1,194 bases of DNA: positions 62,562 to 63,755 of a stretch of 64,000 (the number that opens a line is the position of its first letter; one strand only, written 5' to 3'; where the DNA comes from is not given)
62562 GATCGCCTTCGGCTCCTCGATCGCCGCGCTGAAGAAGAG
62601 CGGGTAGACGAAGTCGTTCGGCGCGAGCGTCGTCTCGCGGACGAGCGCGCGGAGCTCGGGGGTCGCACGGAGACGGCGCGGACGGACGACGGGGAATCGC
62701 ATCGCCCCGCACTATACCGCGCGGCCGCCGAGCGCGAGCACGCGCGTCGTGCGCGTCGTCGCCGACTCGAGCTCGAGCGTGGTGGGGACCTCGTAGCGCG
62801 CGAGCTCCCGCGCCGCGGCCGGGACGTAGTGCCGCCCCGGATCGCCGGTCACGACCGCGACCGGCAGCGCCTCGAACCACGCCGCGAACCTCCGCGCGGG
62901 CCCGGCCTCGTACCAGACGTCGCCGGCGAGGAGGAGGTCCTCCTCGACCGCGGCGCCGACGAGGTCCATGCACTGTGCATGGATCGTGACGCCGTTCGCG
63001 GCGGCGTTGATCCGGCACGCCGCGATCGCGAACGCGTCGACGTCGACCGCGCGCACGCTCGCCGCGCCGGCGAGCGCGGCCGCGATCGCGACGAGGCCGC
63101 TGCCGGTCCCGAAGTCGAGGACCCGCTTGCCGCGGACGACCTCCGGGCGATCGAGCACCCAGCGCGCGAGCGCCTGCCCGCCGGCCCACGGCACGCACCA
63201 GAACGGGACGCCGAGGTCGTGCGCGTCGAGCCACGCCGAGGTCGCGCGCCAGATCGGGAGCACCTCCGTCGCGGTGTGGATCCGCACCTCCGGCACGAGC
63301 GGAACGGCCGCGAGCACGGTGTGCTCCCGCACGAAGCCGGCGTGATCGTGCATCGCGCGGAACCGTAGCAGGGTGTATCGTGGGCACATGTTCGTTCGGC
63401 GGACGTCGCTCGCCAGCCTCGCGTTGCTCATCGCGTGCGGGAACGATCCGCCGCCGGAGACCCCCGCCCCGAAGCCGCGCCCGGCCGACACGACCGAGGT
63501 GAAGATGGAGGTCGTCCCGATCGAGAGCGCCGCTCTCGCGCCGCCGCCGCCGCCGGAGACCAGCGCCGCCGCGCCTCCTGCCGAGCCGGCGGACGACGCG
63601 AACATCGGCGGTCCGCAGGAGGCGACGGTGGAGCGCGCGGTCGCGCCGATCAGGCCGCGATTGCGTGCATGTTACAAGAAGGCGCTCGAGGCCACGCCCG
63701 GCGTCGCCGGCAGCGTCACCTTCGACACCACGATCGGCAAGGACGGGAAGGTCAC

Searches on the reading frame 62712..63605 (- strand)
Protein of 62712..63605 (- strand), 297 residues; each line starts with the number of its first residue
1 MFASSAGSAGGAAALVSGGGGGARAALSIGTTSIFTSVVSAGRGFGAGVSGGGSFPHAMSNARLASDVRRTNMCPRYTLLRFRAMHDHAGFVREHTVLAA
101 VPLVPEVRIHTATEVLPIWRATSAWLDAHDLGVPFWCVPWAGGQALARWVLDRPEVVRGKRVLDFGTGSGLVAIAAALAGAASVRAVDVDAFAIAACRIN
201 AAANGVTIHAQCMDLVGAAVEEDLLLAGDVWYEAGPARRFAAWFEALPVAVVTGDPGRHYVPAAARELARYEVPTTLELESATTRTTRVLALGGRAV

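Call 89: search_protein_families(library=pfam, max_evalue=0.001, proteins=[window:62712-63605:-])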
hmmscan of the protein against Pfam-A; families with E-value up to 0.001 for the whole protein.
window:62712-63605:- (297 aa): 5 families
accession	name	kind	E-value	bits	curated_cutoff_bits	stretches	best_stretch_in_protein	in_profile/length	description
PF06325.19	PrmA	-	2.2e-13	50.8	22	1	158-212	161-215/296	Ribosomal protein L11 methyltransferase (PrmA)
PF05175.20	MTS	-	4.2e-08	33.5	23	1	158-218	31-93/170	Methyltransferase small domain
PF13649.12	Methyltransf_25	-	2.3e-06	28.6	27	1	162-216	1-56/97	Methyltransferase domain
PF13489.12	Methyltransf_23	-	0.00018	21.8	27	1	156-222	20-79/164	Methyltransferase domain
PF13847.12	Methyltransf_31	-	0.00022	21.4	27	1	159-207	4-54/145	Methyltransferase domain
